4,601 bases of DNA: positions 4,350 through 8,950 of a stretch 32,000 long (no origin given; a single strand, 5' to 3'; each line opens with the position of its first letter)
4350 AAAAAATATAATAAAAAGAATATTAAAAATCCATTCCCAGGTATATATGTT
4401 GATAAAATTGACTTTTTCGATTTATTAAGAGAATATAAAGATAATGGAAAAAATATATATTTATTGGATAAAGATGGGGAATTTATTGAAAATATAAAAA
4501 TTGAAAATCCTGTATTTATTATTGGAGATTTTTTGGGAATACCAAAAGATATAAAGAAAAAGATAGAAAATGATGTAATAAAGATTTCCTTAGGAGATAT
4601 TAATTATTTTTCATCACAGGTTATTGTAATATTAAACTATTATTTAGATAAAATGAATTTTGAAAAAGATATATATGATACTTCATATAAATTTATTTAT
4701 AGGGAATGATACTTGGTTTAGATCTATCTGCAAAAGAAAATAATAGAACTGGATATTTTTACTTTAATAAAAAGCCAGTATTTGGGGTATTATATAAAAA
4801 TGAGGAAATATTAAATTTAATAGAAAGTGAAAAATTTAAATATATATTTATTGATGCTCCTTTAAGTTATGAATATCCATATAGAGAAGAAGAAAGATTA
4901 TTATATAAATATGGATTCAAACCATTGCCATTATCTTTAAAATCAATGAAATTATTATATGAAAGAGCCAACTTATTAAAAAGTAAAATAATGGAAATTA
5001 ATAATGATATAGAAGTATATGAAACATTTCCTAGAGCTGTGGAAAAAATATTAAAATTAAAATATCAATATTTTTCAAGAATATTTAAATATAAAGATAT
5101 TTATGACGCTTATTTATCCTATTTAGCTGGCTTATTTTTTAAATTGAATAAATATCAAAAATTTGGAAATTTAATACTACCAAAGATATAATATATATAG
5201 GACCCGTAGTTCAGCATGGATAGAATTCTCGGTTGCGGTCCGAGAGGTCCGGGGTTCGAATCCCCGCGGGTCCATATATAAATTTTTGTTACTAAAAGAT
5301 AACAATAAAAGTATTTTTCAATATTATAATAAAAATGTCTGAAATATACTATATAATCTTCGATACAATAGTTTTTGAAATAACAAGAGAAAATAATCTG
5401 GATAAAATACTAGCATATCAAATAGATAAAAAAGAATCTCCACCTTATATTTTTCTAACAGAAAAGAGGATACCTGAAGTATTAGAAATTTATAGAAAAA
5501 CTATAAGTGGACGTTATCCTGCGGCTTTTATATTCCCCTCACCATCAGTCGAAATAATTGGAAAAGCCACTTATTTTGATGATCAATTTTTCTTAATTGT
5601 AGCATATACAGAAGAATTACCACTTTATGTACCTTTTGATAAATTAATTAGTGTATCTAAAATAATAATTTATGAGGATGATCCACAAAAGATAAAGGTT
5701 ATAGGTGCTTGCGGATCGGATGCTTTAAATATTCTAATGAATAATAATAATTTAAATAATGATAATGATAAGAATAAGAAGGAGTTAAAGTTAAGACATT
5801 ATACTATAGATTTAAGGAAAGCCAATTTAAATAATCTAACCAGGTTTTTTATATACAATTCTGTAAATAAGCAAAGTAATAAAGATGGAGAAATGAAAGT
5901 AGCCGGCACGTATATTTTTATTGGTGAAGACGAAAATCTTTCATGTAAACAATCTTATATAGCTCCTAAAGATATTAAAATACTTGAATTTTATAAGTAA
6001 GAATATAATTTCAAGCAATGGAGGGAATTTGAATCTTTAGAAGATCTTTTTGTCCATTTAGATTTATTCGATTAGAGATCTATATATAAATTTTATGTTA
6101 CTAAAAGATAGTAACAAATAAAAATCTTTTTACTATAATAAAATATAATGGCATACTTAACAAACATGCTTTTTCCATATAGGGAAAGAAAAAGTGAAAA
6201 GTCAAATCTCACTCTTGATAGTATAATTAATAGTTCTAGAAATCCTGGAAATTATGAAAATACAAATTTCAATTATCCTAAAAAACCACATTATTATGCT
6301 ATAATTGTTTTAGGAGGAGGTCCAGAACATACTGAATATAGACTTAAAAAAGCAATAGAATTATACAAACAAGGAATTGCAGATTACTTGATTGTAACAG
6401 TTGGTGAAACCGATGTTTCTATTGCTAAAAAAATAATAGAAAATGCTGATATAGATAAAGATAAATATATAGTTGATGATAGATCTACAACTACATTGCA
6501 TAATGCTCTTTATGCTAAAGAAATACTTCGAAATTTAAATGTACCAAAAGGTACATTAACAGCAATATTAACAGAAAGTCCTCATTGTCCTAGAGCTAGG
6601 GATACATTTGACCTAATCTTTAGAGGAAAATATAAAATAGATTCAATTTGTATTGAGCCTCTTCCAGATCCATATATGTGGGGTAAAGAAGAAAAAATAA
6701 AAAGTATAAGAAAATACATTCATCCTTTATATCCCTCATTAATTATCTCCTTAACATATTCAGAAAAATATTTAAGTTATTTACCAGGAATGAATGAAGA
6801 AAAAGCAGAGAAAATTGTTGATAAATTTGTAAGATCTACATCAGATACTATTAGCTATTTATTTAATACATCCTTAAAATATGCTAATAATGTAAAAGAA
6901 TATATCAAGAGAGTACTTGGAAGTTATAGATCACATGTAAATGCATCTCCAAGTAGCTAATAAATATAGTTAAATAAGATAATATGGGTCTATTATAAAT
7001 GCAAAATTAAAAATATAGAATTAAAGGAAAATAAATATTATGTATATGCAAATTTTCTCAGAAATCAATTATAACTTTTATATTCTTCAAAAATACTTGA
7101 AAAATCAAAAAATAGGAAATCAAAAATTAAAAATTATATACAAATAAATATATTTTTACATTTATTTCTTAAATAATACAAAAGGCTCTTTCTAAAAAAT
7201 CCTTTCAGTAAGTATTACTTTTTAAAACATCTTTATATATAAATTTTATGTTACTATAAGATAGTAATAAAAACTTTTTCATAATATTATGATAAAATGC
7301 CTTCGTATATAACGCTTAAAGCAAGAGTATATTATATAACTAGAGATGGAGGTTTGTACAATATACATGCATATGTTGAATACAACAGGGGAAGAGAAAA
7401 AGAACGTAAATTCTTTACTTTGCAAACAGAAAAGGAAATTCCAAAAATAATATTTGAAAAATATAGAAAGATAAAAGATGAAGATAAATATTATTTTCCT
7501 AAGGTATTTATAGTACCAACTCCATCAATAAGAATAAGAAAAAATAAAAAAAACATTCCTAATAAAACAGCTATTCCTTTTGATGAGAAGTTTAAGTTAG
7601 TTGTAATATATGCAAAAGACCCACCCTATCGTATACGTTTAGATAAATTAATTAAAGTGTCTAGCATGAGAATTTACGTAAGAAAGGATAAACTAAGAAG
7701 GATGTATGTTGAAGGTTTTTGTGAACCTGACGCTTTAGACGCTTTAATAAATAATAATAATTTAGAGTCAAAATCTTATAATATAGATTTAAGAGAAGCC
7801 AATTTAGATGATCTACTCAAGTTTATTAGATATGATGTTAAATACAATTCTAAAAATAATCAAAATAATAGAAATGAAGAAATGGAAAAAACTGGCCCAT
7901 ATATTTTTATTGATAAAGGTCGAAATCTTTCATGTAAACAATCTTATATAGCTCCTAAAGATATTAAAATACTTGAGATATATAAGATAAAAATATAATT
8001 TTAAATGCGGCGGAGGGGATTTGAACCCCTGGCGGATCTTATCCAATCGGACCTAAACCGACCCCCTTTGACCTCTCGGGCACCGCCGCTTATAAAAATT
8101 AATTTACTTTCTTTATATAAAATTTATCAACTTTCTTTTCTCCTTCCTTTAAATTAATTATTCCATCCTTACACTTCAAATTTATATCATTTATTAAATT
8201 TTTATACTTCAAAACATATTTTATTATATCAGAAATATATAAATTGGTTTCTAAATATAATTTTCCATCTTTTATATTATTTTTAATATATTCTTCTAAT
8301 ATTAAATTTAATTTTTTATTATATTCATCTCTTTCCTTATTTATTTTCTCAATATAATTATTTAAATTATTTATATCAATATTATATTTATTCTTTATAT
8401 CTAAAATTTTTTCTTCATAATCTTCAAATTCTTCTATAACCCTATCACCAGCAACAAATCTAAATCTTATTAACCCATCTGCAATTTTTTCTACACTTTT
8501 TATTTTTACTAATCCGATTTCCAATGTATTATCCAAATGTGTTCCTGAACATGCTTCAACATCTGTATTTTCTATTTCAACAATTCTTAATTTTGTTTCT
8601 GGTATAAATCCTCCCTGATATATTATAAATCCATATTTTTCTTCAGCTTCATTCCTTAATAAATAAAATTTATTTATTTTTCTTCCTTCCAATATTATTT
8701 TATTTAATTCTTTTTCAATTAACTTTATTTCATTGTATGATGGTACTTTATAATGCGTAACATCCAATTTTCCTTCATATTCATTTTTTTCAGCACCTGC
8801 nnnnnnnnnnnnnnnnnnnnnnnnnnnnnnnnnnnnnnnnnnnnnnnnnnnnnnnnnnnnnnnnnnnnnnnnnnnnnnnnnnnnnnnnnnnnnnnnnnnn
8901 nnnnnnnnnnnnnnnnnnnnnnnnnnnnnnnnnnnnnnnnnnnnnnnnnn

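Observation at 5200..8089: tRNA-bounded mini-island with three copies of a roughly 60 bp promoter-like module carrying a palindrome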

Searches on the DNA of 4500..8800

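Call 11: search_rna_families(source=window, start=4500, end=8800, threshold=evalue, max_evalue=1)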
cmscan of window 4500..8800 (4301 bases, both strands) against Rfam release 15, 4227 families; matches with E-value up to 1: 4.
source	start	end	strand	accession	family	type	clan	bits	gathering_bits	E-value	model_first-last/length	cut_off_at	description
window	5200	5274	+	RF00005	tRNA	Gene; tRNA;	CL00001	60.4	29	9.4e-12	1-71/71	no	tRNA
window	8006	8089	-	RF00005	tRNA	Gene; tRNA;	CL00001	52.3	29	1.5e-09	1-71/71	no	tRNA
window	5236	5273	+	RF01684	mascRNA-menRNA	Gene;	-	22.4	42.5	0.32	1-56/56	no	MALAT1-associated small cytoplasmic RNA/MEN beta RNA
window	5518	5593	+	RF00032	Histone3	Cis-reg;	-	16.7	34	0.94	1-46/46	no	Histone 3' UTR stem-loop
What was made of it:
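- Rfam has no match (call 11).
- Tried and rejected: RNA element: Rfam found only the two tRNAs at E<=1 (call 11).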

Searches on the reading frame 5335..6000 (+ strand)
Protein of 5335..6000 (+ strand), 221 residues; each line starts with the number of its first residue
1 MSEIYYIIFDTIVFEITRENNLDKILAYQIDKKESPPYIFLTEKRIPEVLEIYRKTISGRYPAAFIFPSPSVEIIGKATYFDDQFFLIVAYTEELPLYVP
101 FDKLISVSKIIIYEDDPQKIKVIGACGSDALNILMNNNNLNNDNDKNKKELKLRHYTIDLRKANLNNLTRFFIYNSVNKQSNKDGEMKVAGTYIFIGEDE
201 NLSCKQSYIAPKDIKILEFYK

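Call 10: search_protein_families(library=pfam, proteins=[window:5335-6000:+], max_evalue=0.01)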
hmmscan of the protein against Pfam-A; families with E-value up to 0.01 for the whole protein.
window:5335-6000:+ (221 aa): 0 families

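Call 13: find_encoding_contigs(protein=window:5335-6000:+, flank=10000, max_places=6)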
Protein window:5335-6000:+ (221 aa): no gene with exactly this product is on record in the collection.

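Call 48: search_protein_families(library=ncbifam, proteins=[window:5335-6000:+], max_evalue=0.1)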
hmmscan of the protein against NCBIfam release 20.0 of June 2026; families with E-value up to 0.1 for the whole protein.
window:5335-6000:+ (221 aa): 1 family
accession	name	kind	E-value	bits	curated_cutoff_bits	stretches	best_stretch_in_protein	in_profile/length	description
TIGR00392.1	ileS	equivalog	0.052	11.7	621.4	1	120-190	623-691/861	isoleucine--tRNA ligase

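Call 49: search_protein_families(library=padloc, proteins=[window:5335-6000:+], max_evalue=0.1)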
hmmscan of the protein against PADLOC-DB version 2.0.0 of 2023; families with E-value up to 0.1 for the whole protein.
window:5335-6000:+ (221 aa): 0 families
